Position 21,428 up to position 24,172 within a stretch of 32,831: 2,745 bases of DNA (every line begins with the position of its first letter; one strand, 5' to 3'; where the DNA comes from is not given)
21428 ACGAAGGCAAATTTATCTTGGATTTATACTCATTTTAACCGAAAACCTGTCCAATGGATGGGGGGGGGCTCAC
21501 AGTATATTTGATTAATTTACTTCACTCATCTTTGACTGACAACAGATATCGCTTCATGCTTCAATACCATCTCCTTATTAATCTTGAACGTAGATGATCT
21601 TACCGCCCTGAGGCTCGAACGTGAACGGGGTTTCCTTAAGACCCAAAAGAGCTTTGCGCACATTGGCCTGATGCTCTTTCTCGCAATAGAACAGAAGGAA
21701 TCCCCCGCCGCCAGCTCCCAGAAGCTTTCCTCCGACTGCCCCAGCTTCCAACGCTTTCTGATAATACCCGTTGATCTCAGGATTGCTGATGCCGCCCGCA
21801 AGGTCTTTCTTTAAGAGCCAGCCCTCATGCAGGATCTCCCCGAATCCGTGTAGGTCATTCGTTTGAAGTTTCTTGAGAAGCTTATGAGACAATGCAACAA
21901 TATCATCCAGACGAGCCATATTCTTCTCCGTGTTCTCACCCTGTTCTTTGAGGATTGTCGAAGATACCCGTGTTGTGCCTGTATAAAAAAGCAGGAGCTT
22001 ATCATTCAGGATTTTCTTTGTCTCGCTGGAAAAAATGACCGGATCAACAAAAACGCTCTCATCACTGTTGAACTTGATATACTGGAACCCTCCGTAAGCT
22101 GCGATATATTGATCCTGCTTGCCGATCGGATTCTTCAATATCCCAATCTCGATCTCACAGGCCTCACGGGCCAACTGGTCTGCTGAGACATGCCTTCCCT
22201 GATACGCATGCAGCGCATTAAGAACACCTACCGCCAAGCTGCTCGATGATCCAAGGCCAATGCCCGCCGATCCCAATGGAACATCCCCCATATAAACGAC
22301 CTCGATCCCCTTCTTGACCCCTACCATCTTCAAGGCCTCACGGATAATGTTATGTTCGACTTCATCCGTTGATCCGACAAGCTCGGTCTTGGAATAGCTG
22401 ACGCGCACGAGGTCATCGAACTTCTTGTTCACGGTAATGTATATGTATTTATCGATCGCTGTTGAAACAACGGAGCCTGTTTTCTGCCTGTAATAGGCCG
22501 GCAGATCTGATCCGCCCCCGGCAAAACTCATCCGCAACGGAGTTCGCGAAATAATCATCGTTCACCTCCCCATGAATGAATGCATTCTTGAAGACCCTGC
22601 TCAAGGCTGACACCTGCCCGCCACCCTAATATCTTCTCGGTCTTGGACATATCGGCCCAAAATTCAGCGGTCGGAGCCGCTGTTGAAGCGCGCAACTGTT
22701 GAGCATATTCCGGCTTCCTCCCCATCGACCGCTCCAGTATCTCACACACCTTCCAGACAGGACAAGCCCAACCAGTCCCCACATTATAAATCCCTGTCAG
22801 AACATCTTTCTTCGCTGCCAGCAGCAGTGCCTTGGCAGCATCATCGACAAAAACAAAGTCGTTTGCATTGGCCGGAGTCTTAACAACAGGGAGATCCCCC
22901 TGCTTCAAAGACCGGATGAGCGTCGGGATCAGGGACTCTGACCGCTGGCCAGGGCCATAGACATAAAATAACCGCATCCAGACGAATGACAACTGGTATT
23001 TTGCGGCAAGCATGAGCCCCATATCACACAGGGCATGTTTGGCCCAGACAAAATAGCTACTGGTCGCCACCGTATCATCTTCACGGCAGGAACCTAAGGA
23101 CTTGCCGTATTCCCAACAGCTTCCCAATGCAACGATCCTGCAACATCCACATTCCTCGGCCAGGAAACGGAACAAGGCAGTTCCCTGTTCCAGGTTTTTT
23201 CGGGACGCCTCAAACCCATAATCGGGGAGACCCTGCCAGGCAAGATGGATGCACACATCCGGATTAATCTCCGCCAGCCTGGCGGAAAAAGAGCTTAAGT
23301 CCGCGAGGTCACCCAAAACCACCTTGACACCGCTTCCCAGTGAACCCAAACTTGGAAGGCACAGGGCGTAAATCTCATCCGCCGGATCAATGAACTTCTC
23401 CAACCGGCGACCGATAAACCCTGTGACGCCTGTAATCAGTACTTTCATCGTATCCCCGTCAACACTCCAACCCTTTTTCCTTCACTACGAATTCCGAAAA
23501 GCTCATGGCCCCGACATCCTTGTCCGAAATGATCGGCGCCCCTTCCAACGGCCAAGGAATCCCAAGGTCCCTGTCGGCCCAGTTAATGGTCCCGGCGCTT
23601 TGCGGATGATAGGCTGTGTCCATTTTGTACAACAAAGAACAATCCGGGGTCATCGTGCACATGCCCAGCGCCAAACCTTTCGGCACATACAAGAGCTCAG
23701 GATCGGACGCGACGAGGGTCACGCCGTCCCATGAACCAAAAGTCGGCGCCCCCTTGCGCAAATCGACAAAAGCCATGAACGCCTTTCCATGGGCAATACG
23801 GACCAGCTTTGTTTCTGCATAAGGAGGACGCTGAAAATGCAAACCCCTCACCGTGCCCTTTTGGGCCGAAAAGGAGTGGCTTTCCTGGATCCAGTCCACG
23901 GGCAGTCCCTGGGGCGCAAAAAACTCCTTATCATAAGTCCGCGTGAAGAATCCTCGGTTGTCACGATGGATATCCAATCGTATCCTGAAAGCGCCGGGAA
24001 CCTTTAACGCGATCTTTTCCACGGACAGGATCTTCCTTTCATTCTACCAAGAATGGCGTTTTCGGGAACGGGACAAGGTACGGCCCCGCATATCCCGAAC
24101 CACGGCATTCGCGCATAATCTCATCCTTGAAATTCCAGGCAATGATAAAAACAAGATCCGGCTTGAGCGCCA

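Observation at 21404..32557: Lower-GC ~11-kb nucleotide-sugar island encoding a deoxy/branched sugar pathway with four methyltransferase-type enzymes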

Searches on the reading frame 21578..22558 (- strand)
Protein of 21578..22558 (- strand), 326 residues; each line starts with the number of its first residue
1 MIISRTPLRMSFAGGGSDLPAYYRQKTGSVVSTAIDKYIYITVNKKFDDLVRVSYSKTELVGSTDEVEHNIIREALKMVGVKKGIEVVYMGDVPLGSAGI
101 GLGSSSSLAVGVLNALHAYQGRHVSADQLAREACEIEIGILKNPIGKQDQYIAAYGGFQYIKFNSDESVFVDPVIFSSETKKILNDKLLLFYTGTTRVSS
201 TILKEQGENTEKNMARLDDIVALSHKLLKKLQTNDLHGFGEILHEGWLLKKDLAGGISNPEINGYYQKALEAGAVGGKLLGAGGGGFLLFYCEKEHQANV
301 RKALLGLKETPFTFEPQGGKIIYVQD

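Call 4: search_protein_families(library=pfam, proteins=[window:21578-22558:-], max_evalue=0.01)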
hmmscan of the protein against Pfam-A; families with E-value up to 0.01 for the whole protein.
window:21578-22558:- (326 aa): 2 families
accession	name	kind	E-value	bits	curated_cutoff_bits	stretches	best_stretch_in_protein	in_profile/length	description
PF00288.32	GHMP_kinases_N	-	6.1e-14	52.4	22.3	1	71-157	2-87/87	GHMP kinases N terminal domain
PF08544.19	GHMP_kinases_C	-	2.1e-11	44.5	21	1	228-304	2-79/85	GHMP kinases C terminal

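Call 5: search_protein_families(library=ncbifam, proteins=[window:21578-22558:-], max_evalue=0.01)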
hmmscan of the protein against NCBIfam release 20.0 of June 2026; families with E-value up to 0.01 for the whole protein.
window:21578-22558:- (326 aa): 13 families
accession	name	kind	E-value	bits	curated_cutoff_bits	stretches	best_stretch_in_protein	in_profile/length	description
NF049969.1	GlMnHpPKinHddA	equivalog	1e-42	146.8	600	1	2-302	3-314/338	D-glycero-D-manno-heptose 7-phosphate kinase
NF009948.0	PRK13412.1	equivalog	1.6e-26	92.3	721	1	69-303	713-946/974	bifunctional fucokinase/fucose-1-phosphate guanylyltransferase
TIGR00549.1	mevalon_kin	equivalog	3.6e-22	79.1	163.05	1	30-289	19-274/276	mevalonate kinase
NF003036.0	PRK03926.1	equivalog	1.4e-16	60.4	403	1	31-306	25-281/302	mevalonate kinase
NF003006.0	PRK03817.1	equivalog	2.4e-13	49.8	443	2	30-214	24-209/352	galactokinase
TIGR00131.1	gal_kin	equivalog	8.9e-10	38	226.65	2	77-157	103-180/388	galactokinase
NF001816.0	PRK00555.1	equivalog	1.5e-08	34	509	1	84-183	91-187/363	galactokinase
NF003705.0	PRK05322.1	equivalog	8.2e-07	28.1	385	1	15-155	39-180/388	galactokinase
NF003472.0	PRK05101.1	equivalog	7.5e-06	25.1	499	1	29-156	42-181/382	galactokinase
NF002288.1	PRK01212.1-4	equivalog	3.1e-05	23.2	194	1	68-303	56-277/303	homoserine kinase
TIGR01920.1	Shik_kin_archae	equivalog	4.4e-05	23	126.85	1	49-136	34-118/266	shikimate kinase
NF040725.1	panto_kin_Meth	equivalog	9.8e-05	21.4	380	1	25-139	27-137/286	pantoate kinase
TIGR00191.1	thrB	equivalog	0.00027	19.9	168.25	1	63-167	58-152/304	homoserine kinase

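Call 11: search_solved_structures(query=window:21578-22558:-, max_evalue=0.00001)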
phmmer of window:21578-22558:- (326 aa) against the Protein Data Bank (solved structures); distinct sequences matched with E-value up to 0.00001: 15.
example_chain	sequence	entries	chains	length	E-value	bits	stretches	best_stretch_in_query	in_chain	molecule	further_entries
3k85_A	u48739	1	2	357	4.9e-41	144.3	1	2-318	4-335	D-glycero-D-manno-heptose 1-phosphate kinase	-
4n3o_A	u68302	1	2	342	5.2e-35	124.5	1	3-305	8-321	Putative D-glycero-D-manno-heptose 7-phosphate kinase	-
4usm_A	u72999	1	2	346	5.9e-35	124.3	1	2-300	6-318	PUTATIVE SUGAR KINASE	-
4usk_A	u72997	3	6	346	1e-33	120.3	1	2-300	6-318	PUTATIVE SUGAR KINASE | SUGAR KINASE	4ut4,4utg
9iip_A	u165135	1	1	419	3.3e-18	69.3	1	64-302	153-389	L-fucokinase/L-fucose-1-P guanylyltransferase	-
5yys_A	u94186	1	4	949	3.1e-17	66.1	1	64-302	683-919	L-fucokinase, L-fucose-1-P guanylyltransferase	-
9iit_A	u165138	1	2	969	3.4e-17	66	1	64-302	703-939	L-fucokinase/L-fucose-1-P guanylyltransferase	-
1s4e_A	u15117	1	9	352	3.4e-10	43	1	71-306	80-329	Galactokinase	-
8teb_A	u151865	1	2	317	1.7e-08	37.4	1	71-304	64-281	Mevalonate kinase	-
6mde_A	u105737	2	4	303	8.9e-08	35.1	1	77-307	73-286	Mevalonate kinase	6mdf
4hac_A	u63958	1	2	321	1.1e-07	34.8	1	77-307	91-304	Mevalonate kinase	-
2cz9_A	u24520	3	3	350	4.1e-07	32.9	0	84-305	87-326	Probable galactokinase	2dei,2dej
1kkh_A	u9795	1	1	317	9e-07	31.8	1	82-303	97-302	Mevalonate Kinase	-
1vis_A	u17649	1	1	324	9.4e-07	31.7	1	82-303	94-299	Mevalonate kinase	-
2hfs_A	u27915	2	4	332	9.1e-06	28.5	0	69-297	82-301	Mevalonate kinase, putative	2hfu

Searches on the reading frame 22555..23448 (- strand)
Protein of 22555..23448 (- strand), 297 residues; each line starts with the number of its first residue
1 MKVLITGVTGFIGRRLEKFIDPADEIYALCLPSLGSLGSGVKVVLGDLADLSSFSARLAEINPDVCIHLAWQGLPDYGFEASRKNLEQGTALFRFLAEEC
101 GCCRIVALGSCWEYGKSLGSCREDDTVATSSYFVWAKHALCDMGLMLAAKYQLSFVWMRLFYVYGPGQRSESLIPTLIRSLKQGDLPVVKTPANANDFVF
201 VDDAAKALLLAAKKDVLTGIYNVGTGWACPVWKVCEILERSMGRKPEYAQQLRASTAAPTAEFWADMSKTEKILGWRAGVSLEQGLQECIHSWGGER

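Call 4: search_protein_families(library=pfam, proteins=[window:22555-23448:-], max_evalue=0.01)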
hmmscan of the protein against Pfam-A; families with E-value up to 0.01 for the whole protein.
window:22555-23448:- (297 aa): 4 families
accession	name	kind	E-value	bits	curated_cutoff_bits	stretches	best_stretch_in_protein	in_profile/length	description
PF01370.27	Epimerase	-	3e-30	105.9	20.9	1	3-224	1-240/240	NAD dependent epimerase/dehydratase family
PF16363.11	GDP_Man_Dehyd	-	8.4e-18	65.3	27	1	4-288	1-331/332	GDP-mannose 4,6 dehydratase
PF01073.25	3Beta_HSD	-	0.00011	21.8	22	1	152-214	170-231/280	3-beta hydroxysteroid dehydrogenase/isomerase family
PF04321.23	RmlD_sub_bind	-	0.005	16.4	27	1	1-71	1-60/287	RmlD substrate binding domain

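Call 5: search_protein_families(library=ncbifam, proteins=[window:22555-23448:-], max_evalue=0.01)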
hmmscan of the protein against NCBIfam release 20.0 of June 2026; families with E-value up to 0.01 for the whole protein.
window:22555-23448:- (297 aa): 18 families
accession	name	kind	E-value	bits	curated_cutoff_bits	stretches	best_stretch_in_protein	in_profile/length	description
TIGR01181.1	dTDP_gluc_dehyt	equivalog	6.8e-18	64.8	365.1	1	2-291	1-309/321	dTDP-glucose 4,6-dehydratase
TIGR04180.1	EDH_00030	hypoth_equivalog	2.5e-14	53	475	1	3-278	1-294/297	NAD-dependent 4,6-dehydratase LegB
NF058621.1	DiazavRedAvaA7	equivalog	5.8e-13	49.1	400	1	1-225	1-231/304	3-diazoavenalumate denitrifying reductase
TIGR01179.1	galE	equivalog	4.9e-12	45.3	262.3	2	196-288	226-320/332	UDP-glucose 4-epimerase GalE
TIGR02197.1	heptose_epim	equivalog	2e-11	43.7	274.6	1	3-288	1-308/316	ADP-glyceromanno-heptose 6-epimerase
NF007490.0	PRK10084.1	subfamily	2.5e-11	43.2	649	1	148-291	182-332/361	dTDP-glucose 4,6-dehydratase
NF042422.1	oxyalk_red_OleD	equivalog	5.8e-11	42.3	580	1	144-213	149-216/329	2-alkyl-3-oxoalkanoate reductase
NF042423.1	oxyalk_red_Shew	equivalog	1.8e-08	33.9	580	1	138-214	149-223/331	2-alkyl-3-oxoalkanoate reductase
NF007582.0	PRK10217.1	equivalog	2.9e-08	33.2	698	1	151-290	178-328/355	dTDP-glucose 4,6-dehydratase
NF047922.1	GDPFucSynFcl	equivalog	6.1e-08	32.5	500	1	184-291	195-299/308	GDP-L-fucose synthase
TIGR02622.1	CDP_4_6_dhtase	equivalog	1e-06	28.2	278.45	1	2-291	6-328/352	CDP-glucose 4,6-dehydratase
NF007956.0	PRK10675.1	subfamily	1.3e-06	27.8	394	1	195-291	230-327/338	UDP-glucose 4-epimerase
NF008360.0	PRK11150.1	equivalog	3.7e-05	23.1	452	1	154-235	161-247/310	ADP-glyceromanno-heptose 6-epimerase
NF043036.1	ErythonDh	equivalog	0.00039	19.7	325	1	1-143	1-158/321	D-erythronate dehydrogenase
NF008872.0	PRK11908.1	equivalog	0.00056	19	294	0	1-20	2-21/349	bifunctional UDP-4-keto-pentose/UDP-xylose synthase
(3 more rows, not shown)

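Call 16: search_solved_structures(query=window:22555-23448:-, max_evalue=1e-8)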
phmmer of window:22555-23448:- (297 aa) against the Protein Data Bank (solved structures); distinct sequences matched with E-value up to 1e-8: 13.
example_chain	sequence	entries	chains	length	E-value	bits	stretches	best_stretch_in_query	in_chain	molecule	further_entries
6kv9_A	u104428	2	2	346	2e-17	66.9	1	3-290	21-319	MoeE5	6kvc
3vps_A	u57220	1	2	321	4.1e-14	56.1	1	2-293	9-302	NAD-dependent epimerase/dehydratase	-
2hun_A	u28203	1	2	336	1e-13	54.8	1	1-290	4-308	336aa long hypothetical dTDP-glucose 4,6-dehydratase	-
6zl6_A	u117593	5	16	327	1.4e-13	54.4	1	103-287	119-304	Epimerase domain-containing protein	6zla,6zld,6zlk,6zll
6zlj_A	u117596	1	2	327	1.5e-13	54.3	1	103-287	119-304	Epimerase domain-containing protein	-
6bwl_A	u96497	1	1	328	2.1e-13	53.8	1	1-287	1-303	Pal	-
1r6d_A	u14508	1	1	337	6.2e-12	48.9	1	1-291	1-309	TDP-glucose-4,6-dehydratase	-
1r66_A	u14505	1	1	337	8.3e-12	48.5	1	1-291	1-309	TDP-glucose-4,6-dehydratase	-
6dnt_A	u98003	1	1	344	2.2e-10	43.8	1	3-239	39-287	NAD-dependent epimerase/dehydratase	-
2pk3_A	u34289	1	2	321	2.5e-10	43.6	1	1-293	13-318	GDP-6-deoxy-D-lyxo-4-hexulose reductase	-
4zrm_A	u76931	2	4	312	2.8e-10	43.5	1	133-290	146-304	UDP-glucose 4-epimerase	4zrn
1g1a_A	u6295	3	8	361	4.7e-09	39.5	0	151-291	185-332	DTDP-D-GLUCOSE 4,6-DEHYDRATASE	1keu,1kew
6bi4_A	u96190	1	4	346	6.4e-09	39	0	105-291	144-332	dTDP-glucose 4,6-dehydratase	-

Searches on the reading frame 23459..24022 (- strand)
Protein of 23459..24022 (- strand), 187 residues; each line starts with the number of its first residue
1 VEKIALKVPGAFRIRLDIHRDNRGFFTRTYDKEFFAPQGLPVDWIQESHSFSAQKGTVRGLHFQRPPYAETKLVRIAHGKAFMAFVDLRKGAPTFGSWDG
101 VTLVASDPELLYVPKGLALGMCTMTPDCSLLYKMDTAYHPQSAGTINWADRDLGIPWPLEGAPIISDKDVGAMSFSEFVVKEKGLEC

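Call 4: search_protein_families(library=pfam, proteins=[window:23459-24022:-], max_evalue=0.01)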
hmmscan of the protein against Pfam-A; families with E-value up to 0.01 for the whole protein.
window:23459-24022:- (187 aa): 1 family
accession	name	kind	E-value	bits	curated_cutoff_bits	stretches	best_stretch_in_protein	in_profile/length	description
PF00908.23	dTDP_sugar_isom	-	4.6e-54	183.1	27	1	6-176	2-167/168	dTDP-4-dehydrorhamnose 3,5-epimerase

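Call 5: search_protein_families(library=ncbifam, proteins=[window:23459-24022:-], max_evalue=0.01)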
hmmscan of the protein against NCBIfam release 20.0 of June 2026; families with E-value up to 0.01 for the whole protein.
window:23459-24022:- (187 aa): 1 family
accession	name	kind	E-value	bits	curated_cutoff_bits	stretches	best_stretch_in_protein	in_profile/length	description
TIGR01221.1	rmlC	equivalog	3.6e-46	157.2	155.75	1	4-177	3-174/176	dTDP-4-dehydrorhamnose 3,5-epimerase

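Call 19: search_solved_structures(query=window:23459-24022:-, max_evalue=1e-10)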
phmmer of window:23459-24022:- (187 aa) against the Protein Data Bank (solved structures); distinct sequences matched with E-value up to 1e-10: 32.
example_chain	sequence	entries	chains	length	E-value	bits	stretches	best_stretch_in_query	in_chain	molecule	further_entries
3ryk_A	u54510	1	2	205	1e-40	142.8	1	18-169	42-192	dTDP-4-dehydrorhamnose 3,5-epimerase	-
7pvi_AAA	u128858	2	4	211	4.2e-39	137.6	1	7-173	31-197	dTDP-4-dehydrorhamnose 3,5-epimerase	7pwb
1dzr_A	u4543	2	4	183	2e-36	128.8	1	7-176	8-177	DTDP-4-DEHYDRORHAMNOSE 3,5-EPIMERASE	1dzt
9j9s_A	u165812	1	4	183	2.5e-36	128.6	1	7-169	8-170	dTDP-4-dehydrorhamnose 3,5-epimerase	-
9j9t_A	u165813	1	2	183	6.6e-36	127.2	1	7-169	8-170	dTDP-4-dehydrorhamnose 3,5-epimerase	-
23ef_A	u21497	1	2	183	2.5e-35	125.3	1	7-169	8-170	dTDP-4-dehydrorhamnose 3,5-epimerase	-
9j9q_A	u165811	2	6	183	3.1e-35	125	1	7-169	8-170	dTDP-4-dehydrorhamnose 3,5-epimerase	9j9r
1ep0_A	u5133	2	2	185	3.3e-35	124.9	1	7-169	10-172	DTDP-6-DEOXY-D-XYLO-4-HEXULOSE 3,5-EPIMERASE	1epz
23eg_A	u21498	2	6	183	4.8e-35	124.3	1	7-169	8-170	dTDP-4-dehydrorhamnose 3,5-epimerase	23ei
9uyw_A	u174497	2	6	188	5.2e-35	124.2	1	7-169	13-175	dTDP-4-dehydrorhamnose 3,5-epimerase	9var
9j9u_A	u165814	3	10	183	6.1e-35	124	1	7-169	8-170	dTDP-4-dehydrorhamnose 3,5-epimerase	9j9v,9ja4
9kyn_A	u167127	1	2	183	1.1e-33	119.9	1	7-169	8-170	dTDP-4-dehydrorhamnose 3,5-epimerase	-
2ixi_A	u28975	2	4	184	2.5e-33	118.7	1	5-176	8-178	DTDP-4-DEHYDRORHAMNOSE 3,5-EPIMERASE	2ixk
1rtv_A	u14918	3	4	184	2.5e-33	118.7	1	5-176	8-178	dTDP-4-dehydrorhamnose 3,5-epimerase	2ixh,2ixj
6din_A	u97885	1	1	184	2.5e-33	118.7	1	5-176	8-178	dTDP-4-dehydrorhamnose 3,5-epimerase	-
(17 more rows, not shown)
